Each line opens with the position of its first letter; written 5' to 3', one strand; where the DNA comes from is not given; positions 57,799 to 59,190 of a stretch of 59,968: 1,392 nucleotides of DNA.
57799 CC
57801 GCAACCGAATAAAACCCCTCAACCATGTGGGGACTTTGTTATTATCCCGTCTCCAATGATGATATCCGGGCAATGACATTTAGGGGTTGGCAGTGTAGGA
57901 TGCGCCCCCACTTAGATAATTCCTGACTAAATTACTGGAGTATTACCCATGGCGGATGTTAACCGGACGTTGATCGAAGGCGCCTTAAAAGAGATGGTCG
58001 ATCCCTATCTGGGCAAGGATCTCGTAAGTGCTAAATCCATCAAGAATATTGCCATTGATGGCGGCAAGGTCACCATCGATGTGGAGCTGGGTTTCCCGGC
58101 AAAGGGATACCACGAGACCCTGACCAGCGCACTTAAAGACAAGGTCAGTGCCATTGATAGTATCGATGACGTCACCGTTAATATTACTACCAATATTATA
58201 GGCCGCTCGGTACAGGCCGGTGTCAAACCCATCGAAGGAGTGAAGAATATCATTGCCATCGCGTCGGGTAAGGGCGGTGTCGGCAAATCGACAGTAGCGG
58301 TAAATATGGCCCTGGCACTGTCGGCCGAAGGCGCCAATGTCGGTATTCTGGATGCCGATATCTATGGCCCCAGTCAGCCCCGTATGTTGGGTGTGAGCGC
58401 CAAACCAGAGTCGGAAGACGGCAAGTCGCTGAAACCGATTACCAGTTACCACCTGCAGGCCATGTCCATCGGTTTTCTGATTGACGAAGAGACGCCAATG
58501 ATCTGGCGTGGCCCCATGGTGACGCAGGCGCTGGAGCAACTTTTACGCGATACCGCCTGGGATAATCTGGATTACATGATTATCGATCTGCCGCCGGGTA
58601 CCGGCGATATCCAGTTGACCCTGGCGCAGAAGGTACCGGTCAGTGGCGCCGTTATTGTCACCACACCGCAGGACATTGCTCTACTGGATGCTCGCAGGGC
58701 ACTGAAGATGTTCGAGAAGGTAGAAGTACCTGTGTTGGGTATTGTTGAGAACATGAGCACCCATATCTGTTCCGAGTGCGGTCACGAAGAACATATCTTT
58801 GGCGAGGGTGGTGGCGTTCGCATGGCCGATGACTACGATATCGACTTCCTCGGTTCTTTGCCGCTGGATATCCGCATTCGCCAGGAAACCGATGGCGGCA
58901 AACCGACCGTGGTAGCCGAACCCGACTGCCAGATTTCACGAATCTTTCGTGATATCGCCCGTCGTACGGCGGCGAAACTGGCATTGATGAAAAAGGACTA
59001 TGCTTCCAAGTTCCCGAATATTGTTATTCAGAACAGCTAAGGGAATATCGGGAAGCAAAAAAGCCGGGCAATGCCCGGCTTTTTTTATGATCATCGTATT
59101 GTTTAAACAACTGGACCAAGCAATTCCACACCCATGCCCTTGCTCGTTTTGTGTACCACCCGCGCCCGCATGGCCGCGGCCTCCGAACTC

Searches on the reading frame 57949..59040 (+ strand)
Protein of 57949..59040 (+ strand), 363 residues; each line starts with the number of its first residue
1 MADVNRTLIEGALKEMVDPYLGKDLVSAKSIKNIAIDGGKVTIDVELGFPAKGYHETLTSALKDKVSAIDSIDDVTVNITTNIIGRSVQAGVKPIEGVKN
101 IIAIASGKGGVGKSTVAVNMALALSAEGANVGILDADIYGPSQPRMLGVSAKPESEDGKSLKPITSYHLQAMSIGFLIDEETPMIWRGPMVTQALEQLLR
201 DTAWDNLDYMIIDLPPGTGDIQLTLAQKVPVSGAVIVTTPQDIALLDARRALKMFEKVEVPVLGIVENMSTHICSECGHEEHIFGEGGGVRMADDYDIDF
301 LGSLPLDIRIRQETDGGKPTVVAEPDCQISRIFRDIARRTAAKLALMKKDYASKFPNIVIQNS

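Call 44: search_protein_families(library=pfam, proteins=[window:57949-59040:+])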
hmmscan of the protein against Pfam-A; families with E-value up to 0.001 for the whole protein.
window:57949-59040:+ (363 aa): 7 families
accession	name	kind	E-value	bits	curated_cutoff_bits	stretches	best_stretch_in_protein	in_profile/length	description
PF10609.15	ParA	-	8.8e-105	350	27.1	1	98-339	2-244/246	NUBPL iron-transfer P-loop NTPase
PF01883.24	FeS_assembly_P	-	5.1e-17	62.3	23.5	1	9-78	4-72/73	Iron-sulfur cluster assembly protein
PF01656.29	CbiA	-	9e-12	45.5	25.4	1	102-269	1-82/125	CobQ/CobB/MinD/ParA nucleotide binding domain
PF13614.12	AAA_31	-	1.1e-10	42.1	27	1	100-138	2-40/177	AAA domain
PF09140.17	MipZ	-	1.9e-09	37.7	20.7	1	101-226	2-118/262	ATPase MipZ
PF02374.21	ArsA_ATPase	-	7.5e-06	25.8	24.3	1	104-137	5-38/305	Anion-transporting ATPase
PF00142.24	Fer4_NifH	-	1.1e-05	25.5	25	0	103-137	4-37/271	4Fe-4S iron sulfur cluster binding proteins, NifH/frxC family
